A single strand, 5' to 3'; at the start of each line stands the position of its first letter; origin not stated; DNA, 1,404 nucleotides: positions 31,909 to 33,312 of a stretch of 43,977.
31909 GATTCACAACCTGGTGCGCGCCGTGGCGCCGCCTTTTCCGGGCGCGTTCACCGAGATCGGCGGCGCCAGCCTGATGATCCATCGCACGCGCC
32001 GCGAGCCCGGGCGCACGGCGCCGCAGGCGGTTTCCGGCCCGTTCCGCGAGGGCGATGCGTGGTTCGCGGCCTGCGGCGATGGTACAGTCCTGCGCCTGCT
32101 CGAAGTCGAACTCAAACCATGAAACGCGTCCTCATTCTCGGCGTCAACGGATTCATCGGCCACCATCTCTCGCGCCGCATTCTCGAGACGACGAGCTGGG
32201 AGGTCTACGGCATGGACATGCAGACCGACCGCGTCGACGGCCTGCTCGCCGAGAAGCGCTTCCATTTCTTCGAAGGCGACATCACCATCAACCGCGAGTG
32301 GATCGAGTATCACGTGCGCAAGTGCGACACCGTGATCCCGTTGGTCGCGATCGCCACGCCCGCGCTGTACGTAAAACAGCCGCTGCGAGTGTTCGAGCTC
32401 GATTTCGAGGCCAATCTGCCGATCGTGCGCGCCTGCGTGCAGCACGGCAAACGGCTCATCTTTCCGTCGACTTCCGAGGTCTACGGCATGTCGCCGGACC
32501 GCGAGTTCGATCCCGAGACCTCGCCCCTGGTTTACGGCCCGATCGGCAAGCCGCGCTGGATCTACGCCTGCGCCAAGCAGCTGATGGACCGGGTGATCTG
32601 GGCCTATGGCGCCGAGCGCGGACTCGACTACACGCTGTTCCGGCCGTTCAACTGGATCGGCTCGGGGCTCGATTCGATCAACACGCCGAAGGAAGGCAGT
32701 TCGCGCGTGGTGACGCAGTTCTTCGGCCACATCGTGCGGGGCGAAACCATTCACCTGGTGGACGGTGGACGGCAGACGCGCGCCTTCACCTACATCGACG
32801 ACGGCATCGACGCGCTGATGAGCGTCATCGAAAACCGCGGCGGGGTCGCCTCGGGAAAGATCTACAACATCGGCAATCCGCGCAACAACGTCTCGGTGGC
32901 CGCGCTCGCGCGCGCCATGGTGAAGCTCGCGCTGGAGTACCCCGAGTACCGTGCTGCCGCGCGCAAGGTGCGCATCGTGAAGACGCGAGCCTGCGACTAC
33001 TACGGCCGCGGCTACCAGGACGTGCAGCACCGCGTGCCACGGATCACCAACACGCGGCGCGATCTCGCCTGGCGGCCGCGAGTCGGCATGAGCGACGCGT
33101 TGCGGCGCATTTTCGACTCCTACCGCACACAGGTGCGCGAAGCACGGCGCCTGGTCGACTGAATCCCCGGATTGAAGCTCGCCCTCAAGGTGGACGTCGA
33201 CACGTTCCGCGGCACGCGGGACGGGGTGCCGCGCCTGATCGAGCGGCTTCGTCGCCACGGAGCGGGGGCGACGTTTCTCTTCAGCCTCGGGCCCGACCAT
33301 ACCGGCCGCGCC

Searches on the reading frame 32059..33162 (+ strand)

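Call 83: search_protein_families(library=pfam, proteins=[window:32059-33162:+], max_evalue=0.0001)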
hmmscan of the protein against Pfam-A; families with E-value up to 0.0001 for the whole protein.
window:32059-33162:+ (367 aa): 5 families
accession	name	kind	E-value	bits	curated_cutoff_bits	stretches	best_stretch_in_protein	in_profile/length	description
PF01370.27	Epimerase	-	4.3e-51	174.1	20.9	1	24-272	1-240/240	NAD dependent epimerase/dehydratase family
PF16363.11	GDP_Man_Dehyd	-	1.3e-28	100.9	27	1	25-350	1-331/332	GDP-mannose 4,6 dehydratase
PF13460.12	NAD_binding_10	-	7.6e-06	26.4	27.2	1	28-196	1-143/184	NAD(P)H-binding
PF01073.25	3Beta_HSD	-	2.3e-05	24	22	1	25-144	1-122/280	3-beta hydroxysteroid dehydrogenase/isomerase family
PF04321.23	RmlD_sub_bind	-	3.3e-05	23.5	27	1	23-291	2-231/287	RmlD substrate binding domain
